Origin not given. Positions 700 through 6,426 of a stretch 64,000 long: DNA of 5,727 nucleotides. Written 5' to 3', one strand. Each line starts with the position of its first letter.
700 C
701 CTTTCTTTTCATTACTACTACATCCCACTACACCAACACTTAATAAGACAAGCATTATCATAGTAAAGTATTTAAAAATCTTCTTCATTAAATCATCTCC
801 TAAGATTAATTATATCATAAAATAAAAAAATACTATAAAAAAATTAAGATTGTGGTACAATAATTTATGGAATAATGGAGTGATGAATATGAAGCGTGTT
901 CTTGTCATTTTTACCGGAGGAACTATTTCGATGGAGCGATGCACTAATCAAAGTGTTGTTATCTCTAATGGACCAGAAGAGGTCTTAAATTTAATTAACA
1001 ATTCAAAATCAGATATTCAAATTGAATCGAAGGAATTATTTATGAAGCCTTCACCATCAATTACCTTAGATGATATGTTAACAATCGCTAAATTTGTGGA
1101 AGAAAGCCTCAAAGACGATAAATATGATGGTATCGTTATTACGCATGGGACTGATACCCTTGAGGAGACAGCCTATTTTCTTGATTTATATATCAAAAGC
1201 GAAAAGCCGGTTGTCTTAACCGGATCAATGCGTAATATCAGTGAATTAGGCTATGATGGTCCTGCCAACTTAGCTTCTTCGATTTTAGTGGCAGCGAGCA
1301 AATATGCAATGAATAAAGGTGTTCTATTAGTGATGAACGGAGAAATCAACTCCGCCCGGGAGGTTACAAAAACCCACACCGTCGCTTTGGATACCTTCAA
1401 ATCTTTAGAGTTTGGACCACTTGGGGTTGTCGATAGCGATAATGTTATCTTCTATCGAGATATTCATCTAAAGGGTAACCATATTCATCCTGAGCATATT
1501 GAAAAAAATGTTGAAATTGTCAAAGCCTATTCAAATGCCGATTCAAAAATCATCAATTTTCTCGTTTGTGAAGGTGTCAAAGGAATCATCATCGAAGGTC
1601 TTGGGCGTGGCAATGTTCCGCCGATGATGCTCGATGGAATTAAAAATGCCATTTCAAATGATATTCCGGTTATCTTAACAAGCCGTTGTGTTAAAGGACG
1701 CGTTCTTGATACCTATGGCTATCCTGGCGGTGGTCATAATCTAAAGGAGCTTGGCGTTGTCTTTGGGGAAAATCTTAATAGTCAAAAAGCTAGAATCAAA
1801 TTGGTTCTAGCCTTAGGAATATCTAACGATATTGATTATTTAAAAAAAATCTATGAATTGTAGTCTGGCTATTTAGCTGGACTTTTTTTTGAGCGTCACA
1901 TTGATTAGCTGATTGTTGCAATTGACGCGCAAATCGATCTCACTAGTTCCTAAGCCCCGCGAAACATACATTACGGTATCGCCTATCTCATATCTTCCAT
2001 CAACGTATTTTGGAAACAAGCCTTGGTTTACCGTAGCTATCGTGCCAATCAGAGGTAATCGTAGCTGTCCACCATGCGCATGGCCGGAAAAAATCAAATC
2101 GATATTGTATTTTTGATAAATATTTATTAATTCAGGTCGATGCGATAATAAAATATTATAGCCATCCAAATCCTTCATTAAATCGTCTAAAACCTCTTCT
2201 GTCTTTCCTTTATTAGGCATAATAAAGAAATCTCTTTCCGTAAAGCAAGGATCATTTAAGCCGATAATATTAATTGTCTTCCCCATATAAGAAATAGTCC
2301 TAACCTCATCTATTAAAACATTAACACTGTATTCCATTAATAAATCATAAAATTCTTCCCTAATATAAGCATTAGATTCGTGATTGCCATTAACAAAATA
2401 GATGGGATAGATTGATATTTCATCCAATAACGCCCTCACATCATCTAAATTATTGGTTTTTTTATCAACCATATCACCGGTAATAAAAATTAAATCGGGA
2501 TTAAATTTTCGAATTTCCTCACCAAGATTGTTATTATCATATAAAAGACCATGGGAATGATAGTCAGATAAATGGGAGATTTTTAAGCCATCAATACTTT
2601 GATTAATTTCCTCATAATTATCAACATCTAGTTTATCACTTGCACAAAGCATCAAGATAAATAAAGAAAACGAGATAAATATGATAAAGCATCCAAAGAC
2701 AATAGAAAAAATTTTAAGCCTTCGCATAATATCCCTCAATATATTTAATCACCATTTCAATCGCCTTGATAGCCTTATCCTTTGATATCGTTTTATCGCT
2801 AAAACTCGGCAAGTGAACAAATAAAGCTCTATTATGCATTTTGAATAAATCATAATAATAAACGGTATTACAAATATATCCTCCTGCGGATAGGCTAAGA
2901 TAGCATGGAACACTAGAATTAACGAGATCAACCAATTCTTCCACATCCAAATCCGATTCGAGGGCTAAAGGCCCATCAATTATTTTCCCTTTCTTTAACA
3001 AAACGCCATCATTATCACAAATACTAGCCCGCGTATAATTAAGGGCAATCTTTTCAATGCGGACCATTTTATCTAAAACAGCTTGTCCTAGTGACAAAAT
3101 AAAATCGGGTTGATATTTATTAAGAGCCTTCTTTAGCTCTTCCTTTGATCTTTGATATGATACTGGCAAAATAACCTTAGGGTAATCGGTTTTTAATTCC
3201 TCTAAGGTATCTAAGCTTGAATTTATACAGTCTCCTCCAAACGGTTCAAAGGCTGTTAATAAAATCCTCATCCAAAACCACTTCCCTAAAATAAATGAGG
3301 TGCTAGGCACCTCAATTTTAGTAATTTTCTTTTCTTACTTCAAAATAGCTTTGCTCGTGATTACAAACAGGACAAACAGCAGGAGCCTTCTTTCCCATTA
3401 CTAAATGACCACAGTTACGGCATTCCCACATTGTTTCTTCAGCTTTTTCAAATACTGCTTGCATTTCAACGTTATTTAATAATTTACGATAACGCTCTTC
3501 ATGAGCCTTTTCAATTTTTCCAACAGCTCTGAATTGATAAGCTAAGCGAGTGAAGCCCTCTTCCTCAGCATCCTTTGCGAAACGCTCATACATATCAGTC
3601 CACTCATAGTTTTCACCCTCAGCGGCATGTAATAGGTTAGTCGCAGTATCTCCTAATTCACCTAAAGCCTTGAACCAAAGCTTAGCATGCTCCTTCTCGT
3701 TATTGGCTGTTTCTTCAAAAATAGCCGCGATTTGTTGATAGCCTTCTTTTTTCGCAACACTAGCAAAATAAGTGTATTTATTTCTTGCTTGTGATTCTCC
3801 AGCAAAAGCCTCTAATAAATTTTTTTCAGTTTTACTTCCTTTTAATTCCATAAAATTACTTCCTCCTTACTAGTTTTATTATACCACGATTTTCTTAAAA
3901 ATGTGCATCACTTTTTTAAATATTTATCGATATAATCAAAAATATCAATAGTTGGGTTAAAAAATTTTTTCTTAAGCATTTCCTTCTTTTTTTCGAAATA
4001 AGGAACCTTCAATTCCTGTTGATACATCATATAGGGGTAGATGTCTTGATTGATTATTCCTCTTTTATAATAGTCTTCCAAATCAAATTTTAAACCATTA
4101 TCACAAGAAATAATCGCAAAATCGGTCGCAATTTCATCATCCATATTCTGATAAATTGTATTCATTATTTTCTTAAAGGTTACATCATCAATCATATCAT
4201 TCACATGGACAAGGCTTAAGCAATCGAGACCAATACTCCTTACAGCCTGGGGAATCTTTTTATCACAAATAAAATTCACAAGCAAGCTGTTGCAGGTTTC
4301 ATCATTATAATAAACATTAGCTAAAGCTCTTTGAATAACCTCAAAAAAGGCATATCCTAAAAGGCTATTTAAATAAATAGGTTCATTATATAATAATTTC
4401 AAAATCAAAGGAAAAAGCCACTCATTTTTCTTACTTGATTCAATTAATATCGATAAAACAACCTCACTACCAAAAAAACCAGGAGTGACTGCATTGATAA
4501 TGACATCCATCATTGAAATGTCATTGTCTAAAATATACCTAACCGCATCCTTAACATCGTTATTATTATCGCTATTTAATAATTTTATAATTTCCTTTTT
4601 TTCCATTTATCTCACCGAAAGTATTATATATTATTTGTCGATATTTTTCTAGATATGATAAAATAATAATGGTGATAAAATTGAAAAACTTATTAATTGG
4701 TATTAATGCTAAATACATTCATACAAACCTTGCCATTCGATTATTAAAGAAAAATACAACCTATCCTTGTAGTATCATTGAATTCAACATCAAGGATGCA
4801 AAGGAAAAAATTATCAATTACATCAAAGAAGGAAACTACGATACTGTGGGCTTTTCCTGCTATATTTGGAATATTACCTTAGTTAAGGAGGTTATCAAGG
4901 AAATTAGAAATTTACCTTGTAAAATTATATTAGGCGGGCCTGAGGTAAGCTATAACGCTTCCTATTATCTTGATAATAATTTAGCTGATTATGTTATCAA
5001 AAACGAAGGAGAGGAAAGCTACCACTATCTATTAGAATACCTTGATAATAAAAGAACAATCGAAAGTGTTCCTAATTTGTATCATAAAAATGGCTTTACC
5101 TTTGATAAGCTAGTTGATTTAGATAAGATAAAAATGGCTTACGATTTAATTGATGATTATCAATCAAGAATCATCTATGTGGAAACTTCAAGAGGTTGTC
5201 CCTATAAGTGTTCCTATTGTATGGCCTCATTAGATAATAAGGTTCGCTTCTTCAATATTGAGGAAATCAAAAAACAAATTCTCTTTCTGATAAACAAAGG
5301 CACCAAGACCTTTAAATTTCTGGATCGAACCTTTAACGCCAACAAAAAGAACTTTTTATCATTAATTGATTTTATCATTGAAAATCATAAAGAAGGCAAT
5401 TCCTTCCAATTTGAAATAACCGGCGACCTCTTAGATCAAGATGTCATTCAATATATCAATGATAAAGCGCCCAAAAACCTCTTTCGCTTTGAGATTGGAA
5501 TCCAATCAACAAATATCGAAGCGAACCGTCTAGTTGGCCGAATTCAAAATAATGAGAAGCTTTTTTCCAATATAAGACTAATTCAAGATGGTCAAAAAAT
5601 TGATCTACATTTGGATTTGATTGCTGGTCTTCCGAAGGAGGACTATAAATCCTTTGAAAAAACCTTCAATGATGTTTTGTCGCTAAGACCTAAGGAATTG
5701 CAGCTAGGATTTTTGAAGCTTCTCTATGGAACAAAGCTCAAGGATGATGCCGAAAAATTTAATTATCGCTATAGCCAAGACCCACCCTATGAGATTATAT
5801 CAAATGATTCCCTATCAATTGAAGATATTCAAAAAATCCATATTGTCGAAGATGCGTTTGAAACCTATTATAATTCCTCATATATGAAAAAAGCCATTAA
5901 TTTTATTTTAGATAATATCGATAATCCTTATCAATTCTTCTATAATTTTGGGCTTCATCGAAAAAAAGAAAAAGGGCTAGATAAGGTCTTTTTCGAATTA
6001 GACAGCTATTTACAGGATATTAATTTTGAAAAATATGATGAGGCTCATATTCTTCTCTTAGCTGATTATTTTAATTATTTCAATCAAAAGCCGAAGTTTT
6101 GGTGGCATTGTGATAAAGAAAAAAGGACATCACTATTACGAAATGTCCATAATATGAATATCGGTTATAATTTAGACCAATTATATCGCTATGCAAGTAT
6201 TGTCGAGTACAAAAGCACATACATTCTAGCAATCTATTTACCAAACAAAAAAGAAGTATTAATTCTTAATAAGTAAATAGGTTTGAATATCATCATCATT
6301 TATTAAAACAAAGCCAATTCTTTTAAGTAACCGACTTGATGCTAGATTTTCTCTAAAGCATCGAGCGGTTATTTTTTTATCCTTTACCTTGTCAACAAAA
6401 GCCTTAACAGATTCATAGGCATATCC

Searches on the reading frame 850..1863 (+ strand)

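Call 83: search_protein_families(library=pfam, max_evalue=1e-8, proteins=[window:850-1863:+])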
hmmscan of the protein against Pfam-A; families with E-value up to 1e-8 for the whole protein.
window:850-1863:+ (337 aa): 2 families
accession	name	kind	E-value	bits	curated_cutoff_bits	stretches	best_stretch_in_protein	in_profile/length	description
PF00710.25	Asparaginase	-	2.3e-61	207.1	22.5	1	16-204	1-190/193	Asparaginase, N-terminal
PF17763.6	Asparaginase_C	-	1.2e-32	112.7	34.6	1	220-334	1-113/114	Glutaminase/Asparaginase C-terminal domain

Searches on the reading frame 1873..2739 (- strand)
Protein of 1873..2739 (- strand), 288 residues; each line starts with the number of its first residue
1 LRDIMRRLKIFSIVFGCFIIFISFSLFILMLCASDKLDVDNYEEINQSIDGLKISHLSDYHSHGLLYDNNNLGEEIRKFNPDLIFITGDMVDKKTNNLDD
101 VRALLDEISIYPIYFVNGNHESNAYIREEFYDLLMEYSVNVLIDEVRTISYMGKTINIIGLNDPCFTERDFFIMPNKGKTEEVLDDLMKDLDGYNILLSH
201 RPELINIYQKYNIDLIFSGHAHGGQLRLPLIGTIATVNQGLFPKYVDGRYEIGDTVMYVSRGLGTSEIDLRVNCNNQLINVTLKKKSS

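Call 83: search_protein_families(library=pfam, max_evalue=1e-8, proteins=[window:1873-2739:-])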
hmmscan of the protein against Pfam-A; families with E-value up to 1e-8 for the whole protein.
window:1873-2739:- (288 aa): 1 family
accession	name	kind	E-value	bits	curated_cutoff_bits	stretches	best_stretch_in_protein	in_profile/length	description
PF00149.33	Metallophos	-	1.9e-16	61.5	21.5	1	53-223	2-190/191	Calcineurin-like phosphoesterase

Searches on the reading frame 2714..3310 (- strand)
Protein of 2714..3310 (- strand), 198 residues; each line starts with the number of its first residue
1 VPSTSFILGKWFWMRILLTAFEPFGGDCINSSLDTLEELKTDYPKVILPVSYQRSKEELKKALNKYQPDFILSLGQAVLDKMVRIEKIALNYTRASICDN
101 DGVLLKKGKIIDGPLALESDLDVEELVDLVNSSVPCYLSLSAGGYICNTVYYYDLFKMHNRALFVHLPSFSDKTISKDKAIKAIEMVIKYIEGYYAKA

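Call 83: search_protein_families(library=pfam, max_evalue=1e-8, proteins=[window:2714-3310:-])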
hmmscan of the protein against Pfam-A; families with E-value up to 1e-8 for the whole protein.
window:2714-3310:- (198 aa): 1 family
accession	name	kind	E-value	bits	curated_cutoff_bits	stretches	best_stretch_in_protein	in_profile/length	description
PF01470.22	Peptidase_C15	-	5.8e-28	98.8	22.7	1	14-180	1-180/204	Pyroglutamyl peptidase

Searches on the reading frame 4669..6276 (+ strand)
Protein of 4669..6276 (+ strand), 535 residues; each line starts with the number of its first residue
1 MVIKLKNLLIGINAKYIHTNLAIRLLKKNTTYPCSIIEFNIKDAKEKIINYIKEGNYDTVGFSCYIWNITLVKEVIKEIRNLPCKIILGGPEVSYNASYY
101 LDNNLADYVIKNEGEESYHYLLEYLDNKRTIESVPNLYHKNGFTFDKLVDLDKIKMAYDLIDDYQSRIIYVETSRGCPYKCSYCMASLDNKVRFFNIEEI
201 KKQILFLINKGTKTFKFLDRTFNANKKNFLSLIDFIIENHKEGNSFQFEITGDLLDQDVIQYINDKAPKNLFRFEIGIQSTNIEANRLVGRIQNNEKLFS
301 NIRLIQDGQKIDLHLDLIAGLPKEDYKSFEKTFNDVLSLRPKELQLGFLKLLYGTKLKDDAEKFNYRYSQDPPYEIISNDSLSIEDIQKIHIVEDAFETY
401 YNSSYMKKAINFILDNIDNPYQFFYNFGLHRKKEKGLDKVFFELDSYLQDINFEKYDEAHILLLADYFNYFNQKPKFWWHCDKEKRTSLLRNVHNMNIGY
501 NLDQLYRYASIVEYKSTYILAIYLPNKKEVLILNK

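Call 83: search_protein_families(library=pfam, max_evalue=1e-8, proteins=[window:4669-6276:+])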
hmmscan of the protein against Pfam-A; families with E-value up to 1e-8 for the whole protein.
window:4669-6276:+ (535 aa): 3 families
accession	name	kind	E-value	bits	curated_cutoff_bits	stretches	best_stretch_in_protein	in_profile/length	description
PF04055.27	Radical_SAM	-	3e-20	73.5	29.5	1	171-335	1-165/166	Radical SAM superfamily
PF13311.11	DUF4080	-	4.5e-17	63.3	22.9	1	362-486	1-133/188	Protein of unknown function (DUF4080)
PF02310.24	B12-binding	-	5.5e-15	55.7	32.1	1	10-117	4-116/121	B12 binding domain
